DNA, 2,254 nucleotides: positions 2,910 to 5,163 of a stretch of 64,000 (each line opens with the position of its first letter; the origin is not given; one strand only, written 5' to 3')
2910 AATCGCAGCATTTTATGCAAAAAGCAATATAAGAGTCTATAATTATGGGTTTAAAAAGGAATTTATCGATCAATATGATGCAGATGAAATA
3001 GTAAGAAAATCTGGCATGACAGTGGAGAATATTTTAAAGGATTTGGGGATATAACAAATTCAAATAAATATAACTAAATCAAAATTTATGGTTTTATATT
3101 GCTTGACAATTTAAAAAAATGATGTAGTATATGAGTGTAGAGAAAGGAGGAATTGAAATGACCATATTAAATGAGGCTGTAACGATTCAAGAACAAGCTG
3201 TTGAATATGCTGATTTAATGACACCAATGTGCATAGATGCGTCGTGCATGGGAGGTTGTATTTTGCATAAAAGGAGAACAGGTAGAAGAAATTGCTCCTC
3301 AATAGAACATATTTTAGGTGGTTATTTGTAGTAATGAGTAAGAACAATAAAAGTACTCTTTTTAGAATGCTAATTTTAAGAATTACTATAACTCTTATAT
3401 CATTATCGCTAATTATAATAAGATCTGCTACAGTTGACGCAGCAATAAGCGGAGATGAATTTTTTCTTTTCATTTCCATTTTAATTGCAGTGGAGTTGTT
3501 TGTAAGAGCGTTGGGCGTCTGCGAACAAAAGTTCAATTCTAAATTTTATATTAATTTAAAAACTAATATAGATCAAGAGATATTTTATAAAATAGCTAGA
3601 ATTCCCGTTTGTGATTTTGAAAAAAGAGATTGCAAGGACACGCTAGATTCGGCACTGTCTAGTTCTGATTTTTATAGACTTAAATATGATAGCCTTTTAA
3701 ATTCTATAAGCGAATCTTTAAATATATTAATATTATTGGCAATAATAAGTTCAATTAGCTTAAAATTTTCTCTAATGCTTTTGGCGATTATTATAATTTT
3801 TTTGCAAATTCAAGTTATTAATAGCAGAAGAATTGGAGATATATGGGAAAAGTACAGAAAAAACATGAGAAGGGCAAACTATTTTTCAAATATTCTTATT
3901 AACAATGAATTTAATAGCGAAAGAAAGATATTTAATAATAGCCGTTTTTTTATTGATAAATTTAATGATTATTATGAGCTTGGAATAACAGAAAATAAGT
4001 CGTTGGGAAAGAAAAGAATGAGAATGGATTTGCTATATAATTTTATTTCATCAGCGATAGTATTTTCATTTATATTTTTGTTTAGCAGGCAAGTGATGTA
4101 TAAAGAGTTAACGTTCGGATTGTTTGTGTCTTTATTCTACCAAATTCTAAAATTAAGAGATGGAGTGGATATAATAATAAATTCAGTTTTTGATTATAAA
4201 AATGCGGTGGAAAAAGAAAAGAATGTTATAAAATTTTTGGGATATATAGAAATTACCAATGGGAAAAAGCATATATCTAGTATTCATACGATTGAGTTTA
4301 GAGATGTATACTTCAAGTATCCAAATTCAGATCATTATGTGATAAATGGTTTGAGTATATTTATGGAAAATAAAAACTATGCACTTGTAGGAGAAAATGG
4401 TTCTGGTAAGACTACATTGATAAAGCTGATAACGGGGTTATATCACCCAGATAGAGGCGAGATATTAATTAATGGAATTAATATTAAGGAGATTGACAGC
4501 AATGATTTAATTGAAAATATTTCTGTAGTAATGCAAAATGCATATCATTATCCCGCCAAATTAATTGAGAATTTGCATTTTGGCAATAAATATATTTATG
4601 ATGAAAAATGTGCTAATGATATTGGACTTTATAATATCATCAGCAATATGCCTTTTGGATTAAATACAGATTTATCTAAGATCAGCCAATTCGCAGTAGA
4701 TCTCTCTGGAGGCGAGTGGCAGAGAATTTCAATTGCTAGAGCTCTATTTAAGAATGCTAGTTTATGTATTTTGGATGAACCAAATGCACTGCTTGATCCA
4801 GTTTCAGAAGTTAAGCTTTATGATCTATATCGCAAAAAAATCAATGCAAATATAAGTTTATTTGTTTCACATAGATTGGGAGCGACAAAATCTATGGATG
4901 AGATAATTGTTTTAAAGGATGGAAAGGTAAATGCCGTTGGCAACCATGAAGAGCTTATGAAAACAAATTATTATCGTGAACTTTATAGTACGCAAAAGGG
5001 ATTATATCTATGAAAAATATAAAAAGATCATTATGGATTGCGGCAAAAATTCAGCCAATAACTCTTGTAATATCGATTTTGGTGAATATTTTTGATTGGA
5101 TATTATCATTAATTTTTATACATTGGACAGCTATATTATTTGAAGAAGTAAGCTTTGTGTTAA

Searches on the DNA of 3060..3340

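Call 64: search_rna_families(source=window, start=3060, end=3340, threshold=evalue, max_evalue=1)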
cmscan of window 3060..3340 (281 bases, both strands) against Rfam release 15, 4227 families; matches with E-value up to 1: 1.
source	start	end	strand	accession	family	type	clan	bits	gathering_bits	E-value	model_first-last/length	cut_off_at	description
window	3246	3278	-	RF02181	ST7-AS2_1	Gene; lncRNA;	-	17.7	80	0.2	47-72/72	no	ST7 antisense RNA 2 conserved region 1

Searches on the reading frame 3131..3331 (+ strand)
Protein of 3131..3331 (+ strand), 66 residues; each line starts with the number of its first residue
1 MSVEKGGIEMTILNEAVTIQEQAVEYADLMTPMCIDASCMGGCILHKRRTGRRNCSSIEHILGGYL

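Call 5: search_protein_families(library=ncbifam, proteins=[window:3158-3331:+], max_evalue=0.01)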
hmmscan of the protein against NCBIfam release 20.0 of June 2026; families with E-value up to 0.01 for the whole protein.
window:3158-3331:+ (57 aa): 0 families

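Call 6: search_protein_families(library=pfam, proteins=[window:3158-3331:+], max_evalue=0.01)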
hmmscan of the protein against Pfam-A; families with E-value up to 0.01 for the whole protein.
window:3158-3331:+ (57 aa): 0 families

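Call 11: find_encoding_contigs(protein=window:3158-3331:+, flank=10000, max_places=10)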
Protein window:3158-3331:+ (57 aa): no gene with exactly this product is on record in the collection.

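Call 14: find_encoding_contigs(protein=window:3131-3331:+, flank=10000, max_places=10)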
Protein window:3131-3331:+ (66 aa): 4 contigs read that carry it; 4 places shown.
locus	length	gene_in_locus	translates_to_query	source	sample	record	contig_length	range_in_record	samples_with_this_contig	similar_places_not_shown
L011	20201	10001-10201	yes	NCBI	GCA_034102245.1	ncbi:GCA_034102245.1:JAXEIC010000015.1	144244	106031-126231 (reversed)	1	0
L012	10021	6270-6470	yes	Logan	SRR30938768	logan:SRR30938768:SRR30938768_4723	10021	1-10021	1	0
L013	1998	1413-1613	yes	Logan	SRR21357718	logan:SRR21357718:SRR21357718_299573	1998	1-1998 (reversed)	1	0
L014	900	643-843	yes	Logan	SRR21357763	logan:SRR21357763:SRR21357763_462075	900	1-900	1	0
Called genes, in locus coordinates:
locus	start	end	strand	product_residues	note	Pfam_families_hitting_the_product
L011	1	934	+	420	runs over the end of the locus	PF02403:Seryl_tRNA_N, PF00587:tRNA-synt_2b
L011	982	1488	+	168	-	-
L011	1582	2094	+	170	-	-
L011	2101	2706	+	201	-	-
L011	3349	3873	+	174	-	-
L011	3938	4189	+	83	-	-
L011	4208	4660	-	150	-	PF03205:MobB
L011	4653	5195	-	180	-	PF12804:NTP_transf_3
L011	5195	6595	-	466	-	PF08245:Mur_ligase_M, PF02875:Mur_ligase_C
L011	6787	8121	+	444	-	PF05525:Branch_AA_trans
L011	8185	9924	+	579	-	PF13292:DXP_synthase_N, PF00456:Transketolase_N (weak), PF02779:Transket_pyr, PF02780:Transketolase_C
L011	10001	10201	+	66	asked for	-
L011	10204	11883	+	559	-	PF00005:ABC_tran, PF02463:SMC_N (faint)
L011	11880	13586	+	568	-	PF13304:AAA_21 (faint), PF00005:ABC_tran, PF02463:SMC_N (weak)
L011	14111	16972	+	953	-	PF27449:LtaS_N, PF00884:Sulfatase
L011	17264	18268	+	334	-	PF02463:SMC_N, PF00005:ABC_tran, PF13304:AAA_21 (faint), PF09383:NIL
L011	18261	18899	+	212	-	PF00528:BPD_transp_1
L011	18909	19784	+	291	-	PF03180:Lipoprotein_9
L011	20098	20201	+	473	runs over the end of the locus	PF00206:Lyase_1, PF10415:FumaraseC_C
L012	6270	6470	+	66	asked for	-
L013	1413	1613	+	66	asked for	-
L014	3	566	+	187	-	?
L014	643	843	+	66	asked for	-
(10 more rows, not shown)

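Call 15: find_homologous_proteins(query=window:3158-3331:+, max_evalue=1)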
Query window:3158-3331:+ (57 aa): 2 proteins with E <= 1 among 2 candidates.
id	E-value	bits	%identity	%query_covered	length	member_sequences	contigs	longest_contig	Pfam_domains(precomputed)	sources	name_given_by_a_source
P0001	2.5e-31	123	100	100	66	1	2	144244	-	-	-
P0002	4.6e-10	56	86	61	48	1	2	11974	-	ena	-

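Call 18: find_encoding_contigs(protein=P0002, flank=10000, max_places=6)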
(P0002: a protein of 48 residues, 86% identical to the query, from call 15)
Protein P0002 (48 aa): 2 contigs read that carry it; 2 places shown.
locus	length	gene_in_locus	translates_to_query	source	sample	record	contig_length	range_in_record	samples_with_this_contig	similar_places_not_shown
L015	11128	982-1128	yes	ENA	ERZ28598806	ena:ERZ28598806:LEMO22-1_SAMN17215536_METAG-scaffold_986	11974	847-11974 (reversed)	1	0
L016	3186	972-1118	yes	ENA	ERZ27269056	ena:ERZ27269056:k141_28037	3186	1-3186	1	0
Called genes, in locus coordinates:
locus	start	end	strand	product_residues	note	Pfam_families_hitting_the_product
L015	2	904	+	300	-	?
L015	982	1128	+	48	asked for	-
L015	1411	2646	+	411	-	PF04055:Radical_SAM, PF13353:Fer4_12 (weak)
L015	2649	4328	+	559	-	PF00005:ABC_tran, PF02463:SMC_N (faint)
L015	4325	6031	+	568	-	PF13304:AAA_21 (faint), PF00005:ABC_tran, PF02463:SMC_N (weak)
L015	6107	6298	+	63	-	-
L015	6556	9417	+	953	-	PF27449:LtaS_N, PF00884:Sulfatase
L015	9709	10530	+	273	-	PF02463:SMC_N, PF00005:ABC_tran, PF13304:AAA_21 (faint)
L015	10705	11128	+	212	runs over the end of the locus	PF00528:BPD_transp_1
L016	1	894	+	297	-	?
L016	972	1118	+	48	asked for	-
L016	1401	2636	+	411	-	PF04055:Radical_SAM, PF13353:Fer4_12 (weak)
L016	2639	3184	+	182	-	?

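Call 26: search_protein_families(library=ncbifam, proteins=[L015:1411-2646:+, L015:1009-1128:+], max_evalue=0.01)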
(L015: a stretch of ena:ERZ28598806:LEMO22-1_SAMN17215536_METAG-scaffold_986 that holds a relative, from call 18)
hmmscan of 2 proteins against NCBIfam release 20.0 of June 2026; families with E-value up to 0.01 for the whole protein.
L015:1411-2646:+ (411 aa): 48 families (the best 25 are shown)
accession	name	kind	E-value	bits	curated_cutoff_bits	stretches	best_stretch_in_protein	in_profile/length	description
NF038107.1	rSAM_NF038107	equivalog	8.4e-44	150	600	1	3-388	2-400/444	Cys-every-fifth radical SAM/SPASM peptide maturase CefB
TIGR04463.1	rSAM_vs_C_rich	equivalog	4.4e-41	141.1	525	1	7-389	1-395/438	TIGR04463 family radical SAM/SPASM RiPP maturase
TIGR04334.1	rSAM_Clo7bot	equivalog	8.3e-36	123.6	600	1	3-397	1-414/440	radical SAM/SPASM domain Clo7bot peptide maturase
TIGR04280.1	geopep_mat_rSAM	hypoth_equivalog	1.4e-29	103.3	400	1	15-225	17-230/428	geopeptide radical SAM maturase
NF047865.1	rSAM_PapB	equivalog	7.7e-25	87.8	340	1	82-390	3-318/330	PapB family radical SAM/SPASM ranthipeptide maturase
NF052473.1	rSAM_FlmE_OhkG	exception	1e-24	87.1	500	1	10-312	21-336/481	FlmE/OhkG family radical SAM/SPASM peptide maturase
TIGR04068.1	rSAM_ocin_clost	equivalog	1.2e-17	64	500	1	41-293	43-293/462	Cys-rich peptide radical SAM maturase CcpM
TIGR03978.1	rSAM_paired_1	equivalog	2.6e-16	59.5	370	1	32-242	31-243/466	His-Xaa-Ser system radical SAM maturase HxsB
TIGR03974.1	rSAM_six_Cys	equivalog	5.4e-16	58.5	425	1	46-389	64-417/451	thioether cross-link-forming SCIFF peptide maturase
TIGR04064.1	rSAM_nif11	equivalog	7.4e-16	57.9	518.7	1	74-244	70-242/459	nif11-like peptide radical SAM maturase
TIGR03942.1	sulfatase_rSAM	equivalog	3e-15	56.2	349.45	1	90-268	9-189/363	anaerobic sulfatase maturase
NF038283.1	viperin_w_prok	equivalog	2.6e-14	53.1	180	1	90-205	10-124/281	viperin family antiviral radical SAM protein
NF041707.1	rSAM_YhhB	equivalog_domain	3e-14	52.7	445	1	89-259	9-186/369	cyclophane-forming radical SAM/SPASM peptide maturase YhhB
NF041298.1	rSAM_mat_DynA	equivalog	3.5e-13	49.3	450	1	85-255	4-174/356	dynobactin maturation radical SAM/SPASM protein DynA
NF040492.1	not_ScfB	exception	1.9e-12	46.8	855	1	49-389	66-416/450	ScfB-related radical SAM/SPASM orphan maturase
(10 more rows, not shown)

L015:1009-1128:+ (39 aa): 0 families

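Call 36: find_homologous_proteins(query=L015:1411-2646:+)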
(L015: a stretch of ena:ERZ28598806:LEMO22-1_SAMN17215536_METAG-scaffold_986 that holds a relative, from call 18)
Query L015:1411-2646:+ (411 aa): 792 proteins with E <= 0.001 among 4965 candidates; the best 120 are listed.
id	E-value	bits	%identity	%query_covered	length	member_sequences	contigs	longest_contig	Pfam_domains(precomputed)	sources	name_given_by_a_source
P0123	5.7e-272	920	100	100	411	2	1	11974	PF04055.28,PF13353.12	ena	-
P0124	2.9e-140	486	51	100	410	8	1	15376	PF04055.28,PF13353.12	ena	-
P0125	4.1e-106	374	41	97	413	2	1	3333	PF04055.28,PF13353.12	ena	-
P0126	1.8e-103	365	42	100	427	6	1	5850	PF04055.28,PF13353.12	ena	-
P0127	3.4e-99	351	38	100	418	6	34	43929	PF04055.28,PF13353.12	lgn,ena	-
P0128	1.3e-97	346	42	98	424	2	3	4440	PF04055.28,PF13353.12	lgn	-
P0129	1.5e-96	342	38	100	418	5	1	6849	PF04055.28,PF13353.12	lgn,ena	-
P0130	2.8e-96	341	39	96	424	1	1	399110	PF04055.28,PF13353.12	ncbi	-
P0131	1.9e-95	339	41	97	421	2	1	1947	PF04055.28,PF13353.12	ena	-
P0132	2.6e-94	335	39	100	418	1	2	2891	PF04055.28,PF13353.12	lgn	-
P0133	3.3e-94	334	39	98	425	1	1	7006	PF04055.28,PF13353.12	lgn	-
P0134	2.0e-93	332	38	100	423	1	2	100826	PF04055.28,PF13353.12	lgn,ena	-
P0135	1.6e-91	326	37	100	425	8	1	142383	PF04055.28,PF13353.12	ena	-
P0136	2.7e-91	325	38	100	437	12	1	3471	PF04055.28,PF13353.12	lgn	-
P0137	8.6e-91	323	38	99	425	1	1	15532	PF04055.28,PF13353.12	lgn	-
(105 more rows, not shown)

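Call 51: find_encoding_contigs(protein=P0124, flank=6000, max_places=2)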
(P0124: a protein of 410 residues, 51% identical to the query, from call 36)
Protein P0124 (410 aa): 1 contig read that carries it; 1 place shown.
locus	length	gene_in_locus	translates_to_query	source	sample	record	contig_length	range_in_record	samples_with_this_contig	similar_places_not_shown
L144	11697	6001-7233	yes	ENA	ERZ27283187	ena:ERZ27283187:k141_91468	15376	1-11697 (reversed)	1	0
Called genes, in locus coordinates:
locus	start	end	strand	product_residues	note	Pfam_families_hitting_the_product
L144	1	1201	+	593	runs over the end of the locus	PF03193:RsgA_GTPase (faint), PF09818:ABC_ATPase (faint), PF25199:nSTAND_NTPase5 (faint), PF00005:ABC_tran, PF01935:DUF87 (faint), PF02463:SMC_N, PF00005:ABC_tran, PF13304:AAA_21, +6 more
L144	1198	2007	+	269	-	PF02361:CbiQ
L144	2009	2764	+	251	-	PF01416:PseudoU_synth_1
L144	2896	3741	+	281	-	PF04383:KilA-N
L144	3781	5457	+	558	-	PF00664:ABC_membrane, PF00005:ABC_tran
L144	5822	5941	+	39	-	-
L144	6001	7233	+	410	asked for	PF04055:Radical_SAM, PF13353:Fer4_12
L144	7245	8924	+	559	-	PF00005:ABC_tran, PF02463:SMC_N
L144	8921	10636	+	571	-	PF00005:ABC_tran, PF02463:SMC_N (faint), PF13304:AAA_21 (faint)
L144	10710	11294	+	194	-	-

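Call 68: search_protein_families(library=pfam, proteins=[L015:1411-2646:+], max_evalue=5)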
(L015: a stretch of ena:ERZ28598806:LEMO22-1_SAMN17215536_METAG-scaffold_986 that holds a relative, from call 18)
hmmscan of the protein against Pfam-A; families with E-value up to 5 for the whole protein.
L015:1411-2646:+ (411 aa): 3 families
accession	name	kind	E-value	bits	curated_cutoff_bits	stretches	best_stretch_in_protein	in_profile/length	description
PF04055.27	Radical_SAM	-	5.1e-13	50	29.5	1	88-256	3-164/166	Radical SAM superfamily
PF13353.11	Fer4_12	-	2.5e-07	31.5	22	1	91-203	14-121/137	4Fe-4S single cluster domain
PF13186.11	SPASM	-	0.032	15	21.5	1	320-379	6-67/67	Iron-sulfur cluster-binding domain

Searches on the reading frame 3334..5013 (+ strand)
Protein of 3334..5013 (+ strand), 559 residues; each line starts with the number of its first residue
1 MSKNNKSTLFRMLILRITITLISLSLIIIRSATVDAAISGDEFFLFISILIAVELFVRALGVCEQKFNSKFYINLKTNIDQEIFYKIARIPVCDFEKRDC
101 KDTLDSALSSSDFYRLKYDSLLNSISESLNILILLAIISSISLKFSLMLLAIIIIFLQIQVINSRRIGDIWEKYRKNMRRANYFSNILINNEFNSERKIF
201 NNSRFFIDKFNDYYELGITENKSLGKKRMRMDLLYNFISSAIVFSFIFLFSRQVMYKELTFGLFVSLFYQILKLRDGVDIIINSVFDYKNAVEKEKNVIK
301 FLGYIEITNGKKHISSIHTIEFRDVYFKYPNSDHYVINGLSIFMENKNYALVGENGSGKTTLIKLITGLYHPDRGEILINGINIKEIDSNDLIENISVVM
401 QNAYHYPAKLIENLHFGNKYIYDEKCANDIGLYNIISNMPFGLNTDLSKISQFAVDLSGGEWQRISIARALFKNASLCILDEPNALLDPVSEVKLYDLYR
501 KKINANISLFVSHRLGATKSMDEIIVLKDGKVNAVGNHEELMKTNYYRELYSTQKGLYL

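Call 5: search_protein_families(library=ncbifam, proteins=[window:3334-5013:+], max_evalue=0.01)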
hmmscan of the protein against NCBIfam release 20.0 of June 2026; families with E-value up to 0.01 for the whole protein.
window:3334-5013:+ (559 aa): 183 families (the best 25 are shown)
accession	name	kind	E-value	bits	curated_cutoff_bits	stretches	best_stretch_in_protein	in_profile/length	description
TIGR02203.1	MsbA_lipidA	equivalog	1.6e-60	205.2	602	1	69-554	80-569/572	lipid A export permease/ATP-binding protein MsbA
TIGR03796.1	NHLM_micro_ABC1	equivalog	8.6e-56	189.5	853.3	1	6-549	153-707/710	NHLP family bacteriocin export ABC transporter peptidase/permease/ATPase subunit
NF008364.0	PRK11160.1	equivalog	1.6e-50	172.3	630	1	127-551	144-572/575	heme ABC transporter ATP-binding protein/permease CydC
NF008381.0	PRK11176.1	equivalog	9.7e-49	166.2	867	1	74-554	95-579/582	lipid A ABC transporter ATP-binding protein/permease MsbA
NF045513.1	HepA_fam_ABC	equivalog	1.5e-48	165.7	725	1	42-544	92-598/610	heterocyst formation ABC transporter subunit HepA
TIGR02204.1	MsbA_rel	hypoth_equivalog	1e-47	163.1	780.4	1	124-551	139-572/576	ABC transporter, permease/ATP-binding protein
TIGR03375.1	type_I_sec_LssB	subfamily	1.4e-47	162.4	693.1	1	317-545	463-692/696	type I secretion system permease/ATPase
NF010178.0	PRK13657.1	equivalog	9.5e-47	159.7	733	1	8-545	20-560/588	glucan ABC transporter ATP-binding protein/ permease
TIGR03797.1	NHLM_micro_ABC2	equivalog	1.1e-45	156.4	709.4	1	3-545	132-675/686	NHLP bacteriocin export ABC transporter permease/ATPase subunit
TIGR00958.1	3a01208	subfamily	5.8e-45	153.8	874.6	1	75-547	232-707/711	antigen peptide transporter 2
TIGR02857.1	CydD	equivalog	8e-44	150.5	435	1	296-527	295-529/529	thiol reductant ABC exporter subunit CydD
NF008379.0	PRK11174.1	equivalog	1.9e-41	142.4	684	1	290-554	316-584/588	heme ABC transporter permease/ATP-binding protein CydD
TIGR01846.1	type_I_sec_HlyB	subfamily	2.7e-41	141.6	725.55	1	319-555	455-693/694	type I secretion system permease/ATPase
NF045998.1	cleave_ABC_plasm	equivalog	1.9e-39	135.5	500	1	5-513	151-659/673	Mbov_0121 family peptidase domain-containing ABC transporter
TIGR01193.1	bacteriocin_ABC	subfamily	2e-39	135.7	523.85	1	124-551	275-706/708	peptide cleavage/export ABC transporter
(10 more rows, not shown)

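Call 6: search_protein_families(library=pfam, proteins=[window:3334-5013:+], max_evalue=0.01)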
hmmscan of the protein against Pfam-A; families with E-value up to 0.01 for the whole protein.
window:3334-5013:+ (559 aa): 5 families
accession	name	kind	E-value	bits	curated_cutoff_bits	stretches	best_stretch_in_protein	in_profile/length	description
PF00005.33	ABC_tran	-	1.5e-28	100.5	25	1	345-484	10-136/137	ABC transporter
PF02463.25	SMC_N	-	9.3e-07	28.9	40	1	344-527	22-211/220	RecF/RecN/SMC N terminal domain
PF13304.12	AAA_21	-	0.00051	20.6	27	1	350-388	3-58/304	AAA domain, putative AbiEii toxin, Type IV TA system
PF13555.12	AAA_29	-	0.0024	18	27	1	344-365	19-41/61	P-loop containing region of AAA domain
PF05783.17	DLIC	-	0.0029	17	19.7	1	345-392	24-72/471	Dynein light intermediate chain (DLIC)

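Call 31: find_encoding_contigs(protein=window:3334-5013:+, flank=4000, max_places=10)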
Protein window:3334-5013:+ (559 aa): no gene with exactly this product is on record in the collection.
